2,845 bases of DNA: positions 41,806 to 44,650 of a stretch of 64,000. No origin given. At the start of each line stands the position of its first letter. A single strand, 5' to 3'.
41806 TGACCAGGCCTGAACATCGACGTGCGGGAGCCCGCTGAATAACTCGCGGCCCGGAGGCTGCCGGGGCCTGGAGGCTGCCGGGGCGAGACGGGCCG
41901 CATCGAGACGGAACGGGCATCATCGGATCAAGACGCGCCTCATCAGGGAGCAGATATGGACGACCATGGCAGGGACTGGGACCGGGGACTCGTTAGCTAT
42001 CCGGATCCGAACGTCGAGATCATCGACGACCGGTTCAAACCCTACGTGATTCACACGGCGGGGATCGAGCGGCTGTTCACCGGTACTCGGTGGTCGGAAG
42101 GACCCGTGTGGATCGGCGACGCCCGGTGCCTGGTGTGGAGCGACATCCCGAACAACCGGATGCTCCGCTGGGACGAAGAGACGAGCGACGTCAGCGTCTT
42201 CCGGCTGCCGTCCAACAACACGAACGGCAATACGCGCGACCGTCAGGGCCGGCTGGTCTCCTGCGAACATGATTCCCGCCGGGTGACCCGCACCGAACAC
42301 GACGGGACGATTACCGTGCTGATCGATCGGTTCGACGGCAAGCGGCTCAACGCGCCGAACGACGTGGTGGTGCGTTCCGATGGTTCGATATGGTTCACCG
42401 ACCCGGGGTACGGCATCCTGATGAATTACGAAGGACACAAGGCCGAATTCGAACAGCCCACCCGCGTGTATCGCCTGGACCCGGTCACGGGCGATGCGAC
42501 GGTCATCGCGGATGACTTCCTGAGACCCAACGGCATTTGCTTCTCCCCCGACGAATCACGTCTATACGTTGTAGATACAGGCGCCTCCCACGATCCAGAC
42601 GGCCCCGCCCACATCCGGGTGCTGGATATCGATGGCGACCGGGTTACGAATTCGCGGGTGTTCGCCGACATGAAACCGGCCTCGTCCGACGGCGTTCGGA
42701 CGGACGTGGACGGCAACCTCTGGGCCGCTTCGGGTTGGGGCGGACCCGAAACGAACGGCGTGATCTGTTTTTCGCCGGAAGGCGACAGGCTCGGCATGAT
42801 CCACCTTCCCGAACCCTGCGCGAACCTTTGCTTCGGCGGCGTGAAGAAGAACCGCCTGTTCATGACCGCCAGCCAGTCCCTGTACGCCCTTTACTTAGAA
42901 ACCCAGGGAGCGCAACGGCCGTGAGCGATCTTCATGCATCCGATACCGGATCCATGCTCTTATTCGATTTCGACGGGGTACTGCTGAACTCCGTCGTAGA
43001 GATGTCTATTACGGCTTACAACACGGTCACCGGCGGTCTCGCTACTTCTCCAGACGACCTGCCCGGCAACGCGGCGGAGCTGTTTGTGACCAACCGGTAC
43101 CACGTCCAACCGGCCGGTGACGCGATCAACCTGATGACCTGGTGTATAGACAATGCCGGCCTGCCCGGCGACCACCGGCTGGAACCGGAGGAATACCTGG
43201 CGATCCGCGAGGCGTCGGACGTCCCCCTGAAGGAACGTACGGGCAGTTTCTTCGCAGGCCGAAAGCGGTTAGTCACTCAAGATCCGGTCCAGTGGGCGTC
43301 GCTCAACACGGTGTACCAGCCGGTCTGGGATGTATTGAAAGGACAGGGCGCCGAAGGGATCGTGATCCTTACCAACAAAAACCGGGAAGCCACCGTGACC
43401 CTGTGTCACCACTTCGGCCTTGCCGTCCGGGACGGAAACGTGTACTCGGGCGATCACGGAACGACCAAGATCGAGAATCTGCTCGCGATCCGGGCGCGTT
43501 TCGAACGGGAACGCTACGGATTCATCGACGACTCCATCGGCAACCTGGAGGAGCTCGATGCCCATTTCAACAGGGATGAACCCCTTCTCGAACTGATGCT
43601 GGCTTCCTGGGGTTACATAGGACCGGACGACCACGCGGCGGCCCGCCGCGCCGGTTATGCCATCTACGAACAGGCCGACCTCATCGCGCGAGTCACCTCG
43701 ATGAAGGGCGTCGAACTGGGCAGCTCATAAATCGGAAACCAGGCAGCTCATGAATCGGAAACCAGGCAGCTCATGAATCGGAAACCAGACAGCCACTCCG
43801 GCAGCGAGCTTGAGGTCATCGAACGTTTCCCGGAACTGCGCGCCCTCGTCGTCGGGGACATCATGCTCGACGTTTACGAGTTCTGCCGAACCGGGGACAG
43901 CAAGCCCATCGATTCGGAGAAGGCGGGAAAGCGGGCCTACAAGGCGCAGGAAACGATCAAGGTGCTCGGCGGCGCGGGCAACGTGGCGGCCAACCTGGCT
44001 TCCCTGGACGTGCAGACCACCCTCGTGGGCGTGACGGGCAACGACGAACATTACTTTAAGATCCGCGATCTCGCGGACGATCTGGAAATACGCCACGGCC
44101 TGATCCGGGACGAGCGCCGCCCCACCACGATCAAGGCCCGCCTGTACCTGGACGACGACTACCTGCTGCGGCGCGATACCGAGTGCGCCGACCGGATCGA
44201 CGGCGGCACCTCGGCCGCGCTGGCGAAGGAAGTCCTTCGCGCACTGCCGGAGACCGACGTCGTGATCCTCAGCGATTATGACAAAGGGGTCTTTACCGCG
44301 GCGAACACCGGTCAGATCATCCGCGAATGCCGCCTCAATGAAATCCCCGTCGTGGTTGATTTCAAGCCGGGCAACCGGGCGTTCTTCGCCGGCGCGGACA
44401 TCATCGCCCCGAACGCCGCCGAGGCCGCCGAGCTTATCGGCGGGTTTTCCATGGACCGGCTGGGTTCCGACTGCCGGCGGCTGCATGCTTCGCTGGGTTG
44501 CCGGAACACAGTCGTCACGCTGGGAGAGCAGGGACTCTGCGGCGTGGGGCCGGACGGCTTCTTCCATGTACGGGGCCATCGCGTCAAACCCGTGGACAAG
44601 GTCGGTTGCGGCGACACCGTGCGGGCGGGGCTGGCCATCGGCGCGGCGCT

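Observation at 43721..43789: Triplicated 23-bp unit containing the translation-initiation region of the heptose-kinase-like gene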

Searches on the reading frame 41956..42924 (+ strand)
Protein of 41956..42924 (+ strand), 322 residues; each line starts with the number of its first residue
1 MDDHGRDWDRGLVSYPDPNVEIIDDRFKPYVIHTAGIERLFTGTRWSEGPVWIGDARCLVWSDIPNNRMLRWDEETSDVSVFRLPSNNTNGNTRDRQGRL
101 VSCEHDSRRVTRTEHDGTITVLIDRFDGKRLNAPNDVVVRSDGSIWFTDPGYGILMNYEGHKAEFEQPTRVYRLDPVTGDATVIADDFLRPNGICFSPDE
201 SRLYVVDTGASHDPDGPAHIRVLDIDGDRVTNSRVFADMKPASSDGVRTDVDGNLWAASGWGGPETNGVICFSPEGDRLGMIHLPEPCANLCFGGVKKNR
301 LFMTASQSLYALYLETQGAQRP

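Call 6: search_protein_families(library=pfam, proteins=[window:41956-42924:+], max_evalue=0.01)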
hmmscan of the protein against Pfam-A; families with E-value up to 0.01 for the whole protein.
window:41956-42924:+ (322 aa): 3 families
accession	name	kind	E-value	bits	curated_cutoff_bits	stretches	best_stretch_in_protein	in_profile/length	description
PF08450.18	SGL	-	2.4e-53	181.7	26.3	1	46-306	1-245/246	SMP-30/Gluconolactonase/LRE-like region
PF03088.22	Str_synth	-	1.4e-05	25.5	25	1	137-208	3-76/89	Strictosidine synthase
PF24684.1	Vgb_lyase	-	0.0048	16.2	50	0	75-151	167-242/290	Virginiamycin B lyase family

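Call 20: find_encoding_contigs(protein=window:41956-42924:+, flank=3000, max_places=10)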
Protein window:41956-42924:+ (322 aa): no gene with exactly this product is on record in the collection.

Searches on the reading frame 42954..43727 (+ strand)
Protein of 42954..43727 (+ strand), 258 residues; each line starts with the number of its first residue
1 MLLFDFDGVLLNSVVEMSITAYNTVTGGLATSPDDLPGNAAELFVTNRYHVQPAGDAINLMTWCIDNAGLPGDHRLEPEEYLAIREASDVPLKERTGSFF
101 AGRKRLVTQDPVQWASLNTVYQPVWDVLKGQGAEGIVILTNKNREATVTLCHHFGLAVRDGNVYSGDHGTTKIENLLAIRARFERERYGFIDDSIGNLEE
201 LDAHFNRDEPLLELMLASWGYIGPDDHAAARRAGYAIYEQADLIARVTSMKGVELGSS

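Call 6: search_protein_families(library=pfam, proteins=[window:42954-43727:+], max_evalue=0.01)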
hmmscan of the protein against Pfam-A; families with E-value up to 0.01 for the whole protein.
seq(258 aa): 1 family
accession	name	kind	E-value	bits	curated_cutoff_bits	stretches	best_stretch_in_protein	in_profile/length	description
PF00702.32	Hydrolase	-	0.00016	22.6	26.4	1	2-197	4-183/191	haloacid dehalogenase-like hydrolase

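Call 7: search_protein_families(library=ncbifam, proteins=[window:42954-43727:+], max_evalue=0.01)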
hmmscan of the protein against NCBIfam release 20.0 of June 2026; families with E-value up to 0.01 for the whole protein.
seq(258 aa): 2 families
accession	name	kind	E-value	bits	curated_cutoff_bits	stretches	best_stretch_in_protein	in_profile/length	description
TIGR01509.1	HAD-SF-IA-v3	subfamily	5.9e-05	23.3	29.4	0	111-200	56-143/154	HAD-IA family hydrolase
NF009695.0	PRK13222.1-2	equivalog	0.0082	15.6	225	0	1-22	8-29/226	phosphoglycolate phosphatase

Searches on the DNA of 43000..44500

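Call 51: search_rna_families(source=window, start=43000, end=44500, threshold=evalue, max_evalue=1)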
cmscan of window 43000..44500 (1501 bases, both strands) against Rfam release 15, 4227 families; matches with E-value up to 1: 0.
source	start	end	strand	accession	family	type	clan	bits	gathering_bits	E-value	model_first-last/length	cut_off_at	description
